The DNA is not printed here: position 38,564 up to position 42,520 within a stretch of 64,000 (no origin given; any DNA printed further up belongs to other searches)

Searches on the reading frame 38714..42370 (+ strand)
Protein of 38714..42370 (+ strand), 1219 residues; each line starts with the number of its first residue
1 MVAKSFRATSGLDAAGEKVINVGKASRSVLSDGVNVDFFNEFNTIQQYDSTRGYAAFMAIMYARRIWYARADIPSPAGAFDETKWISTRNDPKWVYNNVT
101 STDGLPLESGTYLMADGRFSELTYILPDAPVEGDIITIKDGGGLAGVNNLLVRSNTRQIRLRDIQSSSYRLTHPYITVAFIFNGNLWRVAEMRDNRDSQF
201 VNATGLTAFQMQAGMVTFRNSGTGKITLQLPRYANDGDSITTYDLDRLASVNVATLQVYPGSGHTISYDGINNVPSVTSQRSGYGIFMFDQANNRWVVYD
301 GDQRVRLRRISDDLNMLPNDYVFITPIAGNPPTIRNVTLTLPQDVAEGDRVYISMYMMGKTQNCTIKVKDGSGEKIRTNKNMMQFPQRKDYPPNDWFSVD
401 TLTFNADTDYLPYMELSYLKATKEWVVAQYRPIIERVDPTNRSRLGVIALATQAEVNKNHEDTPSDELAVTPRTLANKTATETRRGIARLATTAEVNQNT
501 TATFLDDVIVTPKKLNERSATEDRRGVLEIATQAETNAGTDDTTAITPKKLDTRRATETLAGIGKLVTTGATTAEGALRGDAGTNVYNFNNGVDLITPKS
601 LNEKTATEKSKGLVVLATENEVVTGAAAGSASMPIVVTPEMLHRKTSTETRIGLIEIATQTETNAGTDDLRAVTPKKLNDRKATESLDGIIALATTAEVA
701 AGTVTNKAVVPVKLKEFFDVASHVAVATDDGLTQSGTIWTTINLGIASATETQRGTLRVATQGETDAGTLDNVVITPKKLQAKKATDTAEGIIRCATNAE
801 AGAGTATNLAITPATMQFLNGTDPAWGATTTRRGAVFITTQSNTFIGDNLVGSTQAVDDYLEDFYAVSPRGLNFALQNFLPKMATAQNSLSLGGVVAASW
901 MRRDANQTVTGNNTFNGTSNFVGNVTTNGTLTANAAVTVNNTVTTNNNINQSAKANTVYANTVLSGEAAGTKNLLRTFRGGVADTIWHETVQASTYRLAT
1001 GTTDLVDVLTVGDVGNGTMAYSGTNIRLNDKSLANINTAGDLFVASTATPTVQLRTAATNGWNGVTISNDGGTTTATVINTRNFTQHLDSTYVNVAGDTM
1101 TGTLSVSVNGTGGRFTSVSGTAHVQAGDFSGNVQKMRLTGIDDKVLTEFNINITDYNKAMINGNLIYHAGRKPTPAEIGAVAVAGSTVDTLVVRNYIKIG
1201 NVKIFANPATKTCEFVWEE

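Call 28: search_protein_families(library=phrogs, proteins=[window:38714-42370:+], max_evalue=0.00001)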
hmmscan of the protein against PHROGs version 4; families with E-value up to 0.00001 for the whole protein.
window:38714-42370:+ (1219 aa): 6 families
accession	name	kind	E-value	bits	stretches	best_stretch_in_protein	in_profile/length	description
phrog_972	-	tail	0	1509.7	2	1-1137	3-1116/1246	tail fiber protein proximal subunit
phrog_910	-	tail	2e-59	203.1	5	741-847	44-151/497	tail collar fiber protein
phrog_15547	-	unknown function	7.3e-17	62.7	1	520-558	141-182/373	-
phrog_35342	-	tail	3.9e-16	59.8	3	587-724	234-360/469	tail fiber protein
phrog_4849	-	tail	1.8e-13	50.9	1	515-563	135-183/788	tail protein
phrog_30320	-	unknown function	5.4e-07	29.9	0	648-679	92-123/452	-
